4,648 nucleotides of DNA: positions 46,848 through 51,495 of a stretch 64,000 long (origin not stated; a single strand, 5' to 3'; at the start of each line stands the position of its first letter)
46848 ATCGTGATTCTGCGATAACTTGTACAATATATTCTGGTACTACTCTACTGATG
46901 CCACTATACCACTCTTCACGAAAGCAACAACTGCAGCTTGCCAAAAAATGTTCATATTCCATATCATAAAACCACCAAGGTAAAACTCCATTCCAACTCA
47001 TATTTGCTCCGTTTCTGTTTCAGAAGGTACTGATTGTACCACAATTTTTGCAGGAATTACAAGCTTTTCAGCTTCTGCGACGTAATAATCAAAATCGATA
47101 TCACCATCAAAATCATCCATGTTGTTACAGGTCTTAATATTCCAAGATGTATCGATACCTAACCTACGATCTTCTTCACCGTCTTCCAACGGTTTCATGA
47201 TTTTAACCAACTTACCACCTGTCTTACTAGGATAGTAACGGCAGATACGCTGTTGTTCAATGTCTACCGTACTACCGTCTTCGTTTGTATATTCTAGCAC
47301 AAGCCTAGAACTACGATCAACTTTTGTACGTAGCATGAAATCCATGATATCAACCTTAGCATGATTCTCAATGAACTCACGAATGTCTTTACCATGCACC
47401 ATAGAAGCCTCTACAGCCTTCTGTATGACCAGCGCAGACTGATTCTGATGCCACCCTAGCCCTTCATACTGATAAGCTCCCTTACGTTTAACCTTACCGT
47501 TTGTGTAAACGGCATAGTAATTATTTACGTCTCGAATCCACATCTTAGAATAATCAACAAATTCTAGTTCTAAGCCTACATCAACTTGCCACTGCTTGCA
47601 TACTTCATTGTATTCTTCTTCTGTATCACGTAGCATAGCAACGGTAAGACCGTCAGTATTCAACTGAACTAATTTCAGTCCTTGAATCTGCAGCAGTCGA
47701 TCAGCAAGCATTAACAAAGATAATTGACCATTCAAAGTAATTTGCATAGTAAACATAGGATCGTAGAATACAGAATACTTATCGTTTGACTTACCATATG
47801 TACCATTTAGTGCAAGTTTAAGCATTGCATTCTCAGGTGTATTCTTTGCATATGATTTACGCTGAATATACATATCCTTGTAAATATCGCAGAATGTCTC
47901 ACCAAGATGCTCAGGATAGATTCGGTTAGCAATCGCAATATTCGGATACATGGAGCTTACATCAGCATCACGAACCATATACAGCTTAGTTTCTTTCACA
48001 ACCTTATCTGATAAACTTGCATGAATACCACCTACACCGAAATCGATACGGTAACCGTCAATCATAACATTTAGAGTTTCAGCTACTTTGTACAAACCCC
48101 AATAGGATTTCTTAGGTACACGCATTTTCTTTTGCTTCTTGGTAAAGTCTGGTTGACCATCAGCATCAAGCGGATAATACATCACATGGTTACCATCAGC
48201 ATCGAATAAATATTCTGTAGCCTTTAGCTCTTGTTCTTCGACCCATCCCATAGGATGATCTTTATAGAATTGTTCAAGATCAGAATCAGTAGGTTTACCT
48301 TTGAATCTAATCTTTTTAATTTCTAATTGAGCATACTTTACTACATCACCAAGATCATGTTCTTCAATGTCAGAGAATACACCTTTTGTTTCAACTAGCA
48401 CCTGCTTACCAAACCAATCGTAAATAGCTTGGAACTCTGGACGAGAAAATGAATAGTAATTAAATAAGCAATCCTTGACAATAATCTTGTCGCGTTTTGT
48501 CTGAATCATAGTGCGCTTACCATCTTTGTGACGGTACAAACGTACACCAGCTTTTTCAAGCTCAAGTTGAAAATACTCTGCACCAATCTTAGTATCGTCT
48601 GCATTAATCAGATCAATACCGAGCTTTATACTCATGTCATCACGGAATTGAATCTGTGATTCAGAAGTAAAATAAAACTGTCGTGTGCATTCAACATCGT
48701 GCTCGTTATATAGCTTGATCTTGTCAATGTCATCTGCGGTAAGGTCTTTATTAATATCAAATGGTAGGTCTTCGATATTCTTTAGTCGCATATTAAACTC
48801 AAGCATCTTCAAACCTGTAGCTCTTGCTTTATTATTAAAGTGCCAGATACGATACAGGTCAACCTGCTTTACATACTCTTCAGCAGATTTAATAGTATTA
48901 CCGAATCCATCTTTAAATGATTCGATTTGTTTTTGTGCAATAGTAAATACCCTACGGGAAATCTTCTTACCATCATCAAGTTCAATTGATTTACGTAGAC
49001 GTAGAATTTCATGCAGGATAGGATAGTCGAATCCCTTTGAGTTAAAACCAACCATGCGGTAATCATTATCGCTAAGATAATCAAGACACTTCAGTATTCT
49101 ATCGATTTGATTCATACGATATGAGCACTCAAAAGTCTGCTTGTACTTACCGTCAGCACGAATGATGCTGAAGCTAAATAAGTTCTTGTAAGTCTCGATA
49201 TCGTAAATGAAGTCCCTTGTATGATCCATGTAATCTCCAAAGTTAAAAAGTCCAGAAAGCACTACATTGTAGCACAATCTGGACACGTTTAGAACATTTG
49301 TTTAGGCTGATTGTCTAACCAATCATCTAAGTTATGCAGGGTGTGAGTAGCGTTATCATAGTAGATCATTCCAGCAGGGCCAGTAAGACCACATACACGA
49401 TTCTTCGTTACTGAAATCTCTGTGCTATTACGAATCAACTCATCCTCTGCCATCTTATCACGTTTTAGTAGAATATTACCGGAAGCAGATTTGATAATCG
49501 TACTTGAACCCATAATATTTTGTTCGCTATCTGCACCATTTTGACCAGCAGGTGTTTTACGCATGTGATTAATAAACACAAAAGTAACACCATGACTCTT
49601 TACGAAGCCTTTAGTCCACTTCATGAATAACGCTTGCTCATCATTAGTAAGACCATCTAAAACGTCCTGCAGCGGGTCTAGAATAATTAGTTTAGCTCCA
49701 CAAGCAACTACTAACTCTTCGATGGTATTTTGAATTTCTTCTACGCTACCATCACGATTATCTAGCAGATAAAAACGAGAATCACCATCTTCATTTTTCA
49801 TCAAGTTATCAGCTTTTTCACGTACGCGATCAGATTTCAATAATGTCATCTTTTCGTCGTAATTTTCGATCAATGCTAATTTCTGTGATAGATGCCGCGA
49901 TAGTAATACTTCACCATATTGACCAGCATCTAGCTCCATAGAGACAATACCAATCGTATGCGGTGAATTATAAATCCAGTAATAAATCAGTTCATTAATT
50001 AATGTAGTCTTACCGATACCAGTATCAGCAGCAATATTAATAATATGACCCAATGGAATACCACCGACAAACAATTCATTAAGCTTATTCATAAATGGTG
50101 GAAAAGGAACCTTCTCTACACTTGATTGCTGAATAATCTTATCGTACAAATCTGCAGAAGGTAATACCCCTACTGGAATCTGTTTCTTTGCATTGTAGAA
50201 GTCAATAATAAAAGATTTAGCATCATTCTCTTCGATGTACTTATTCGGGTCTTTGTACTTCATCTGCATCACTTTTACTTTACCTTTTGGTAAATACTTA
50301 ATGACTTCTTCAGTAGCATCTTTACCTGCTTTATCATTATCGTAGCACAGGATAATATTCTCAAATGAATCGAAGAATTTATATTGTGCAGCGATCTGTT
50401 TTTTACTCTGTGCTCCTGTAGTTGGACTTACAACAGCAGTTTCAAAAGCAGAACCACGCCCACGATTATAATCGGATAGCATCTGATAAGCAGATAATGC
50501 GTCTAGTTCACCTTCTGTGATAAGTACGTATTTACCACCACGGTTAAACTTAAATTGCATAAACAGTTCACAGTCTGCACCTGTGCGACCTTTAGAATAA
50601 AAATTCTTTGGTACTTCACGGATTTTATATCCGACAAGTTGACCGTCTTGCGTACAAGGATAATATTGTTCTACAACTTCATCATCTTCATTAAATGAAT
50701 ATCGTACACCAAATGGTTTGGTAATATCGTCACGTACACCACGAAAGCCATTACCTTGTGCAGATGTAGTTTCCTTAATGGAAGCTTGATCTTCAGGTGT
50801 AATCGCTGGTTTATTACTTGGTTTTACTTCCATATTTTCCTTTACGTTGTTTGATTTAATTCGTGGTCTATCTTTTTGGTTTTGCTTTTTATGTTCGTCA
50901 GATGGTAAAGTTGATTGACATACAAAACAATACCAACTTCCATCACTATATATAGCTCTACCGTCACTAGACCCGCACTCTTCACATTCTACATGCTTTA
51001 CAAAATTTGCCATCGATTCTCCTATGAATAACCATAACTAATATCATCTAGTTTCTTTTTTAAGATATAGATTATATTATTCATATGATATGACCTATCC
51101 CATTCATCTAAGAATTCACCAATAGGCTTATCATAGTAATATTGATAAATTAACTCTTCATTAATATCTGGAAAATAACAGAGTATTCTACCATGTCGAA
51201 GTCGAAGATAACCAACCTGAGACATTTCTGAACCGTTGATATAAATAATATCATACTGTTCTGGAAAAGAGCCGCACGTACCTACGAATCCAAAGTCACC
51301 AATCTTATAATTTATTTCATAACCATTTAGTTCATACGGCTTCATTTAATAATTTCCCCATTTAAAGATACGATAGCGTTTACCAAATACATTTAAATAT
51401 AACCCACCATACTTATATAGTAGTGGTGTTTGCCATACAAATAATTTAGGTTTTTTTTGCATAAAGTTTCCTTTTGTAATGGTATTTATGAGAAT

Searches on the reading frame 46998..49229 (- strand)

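Call 75: search_protein_families(library=phrogs, proteins=[window:46998-49229:-], max_evalue=0.00001)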
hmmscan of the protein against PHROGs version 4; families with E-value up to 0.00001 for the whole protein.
window:46998-49229:- (743 aa): 3 families
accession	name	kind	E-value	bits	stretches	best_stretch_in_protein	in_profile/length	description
phrog_1252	-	DNA, RNA and nucleotide metabolism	2.3e-169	566.1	1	4-728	52-652/663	DNA polymerase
phrog_18505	-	DNA, RNA and nucleotide metabolism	1.5e-55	189.8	1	438-671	8-255/349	DNA polymerase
phrog_15833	-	DNA, RNA and nucleotide metabolism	6.9e-45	154.1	2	581-681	7-105/192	DNA polymerase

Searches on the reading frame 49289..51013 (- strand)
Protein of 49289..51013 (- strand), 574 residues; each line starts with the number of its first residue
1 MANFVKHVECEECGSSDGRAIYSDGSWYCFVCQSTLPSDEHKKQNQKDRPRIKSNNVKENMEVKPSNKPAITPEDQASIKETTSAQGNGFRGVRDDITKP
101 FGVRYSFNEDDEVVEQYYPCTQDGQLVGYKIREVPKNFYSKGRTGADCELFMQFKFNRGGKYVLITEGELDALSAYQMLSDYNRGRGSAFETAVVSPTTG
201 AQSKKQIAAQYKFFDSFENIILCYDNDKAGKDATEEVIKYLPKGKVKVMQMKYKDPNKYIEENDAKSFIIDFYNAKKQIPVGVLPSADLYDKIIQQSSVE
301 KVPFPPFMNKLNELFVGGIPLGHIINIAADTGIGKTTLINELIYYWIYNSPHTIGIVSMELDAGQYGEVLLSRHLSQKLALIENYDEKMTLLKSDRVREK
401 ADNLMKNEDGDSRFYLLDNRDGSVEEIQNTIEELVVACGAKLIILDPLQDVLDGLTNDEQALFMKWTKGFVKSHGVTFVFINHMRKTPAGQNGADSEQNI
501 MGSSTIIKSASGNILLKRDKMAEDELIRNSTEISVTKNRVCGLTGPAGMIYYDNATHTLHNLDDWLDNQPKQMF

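Call 75: search_protein_families(library=phrogs, proteins=[window:49289-51013:-], max_evalue=0.00001)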
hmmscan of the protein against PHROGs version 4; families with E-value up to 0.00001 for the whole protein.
window:49289-51013:- (574 aa): 6 families
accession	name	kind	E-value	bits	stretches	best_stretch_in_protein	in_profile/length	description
phrog_239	-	DNA, RNA and nucleotide metabolism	4.3e-166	556.1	1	2-571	37-608/801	DNA primase/helicase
phrog_47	-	DNA, RNA and nucleotide metabolism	1.2e-21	78.1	1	9-263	54-324/947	DNA primase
phrog_19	-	DNA, RNA and nucleotide metabolism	4.7e-18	66.4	1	299-565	332-584/621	DnaB-like replicative helicase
phrog_3123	-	unknown function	5.1e-10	39.5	1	414-538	432-558/583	-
phrog_243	-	DNA, RNA and nucleotide metabolism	8.5e-09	35.8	1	321-540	34-243/273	DnaB-like replicative helicase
phrog_6444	-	DNA, RNA and nucleotide metabolism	1.9e-07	31.3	1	157-270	256-361/577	DNA primase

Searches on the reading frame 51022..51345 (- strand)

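Call 103: search_protein_families(library=phrogs, proteins=[window:51022-51345:-], max_evalue=0.0001)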
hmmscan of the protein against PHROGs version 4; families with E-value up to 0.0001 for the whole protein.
window:51022-51345:- (107 aa): 1 family
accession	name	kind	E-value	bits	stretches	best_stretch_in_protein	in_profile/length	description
phrog_21607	-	unknown function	5e-13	50.2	1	17-102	7-87/89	-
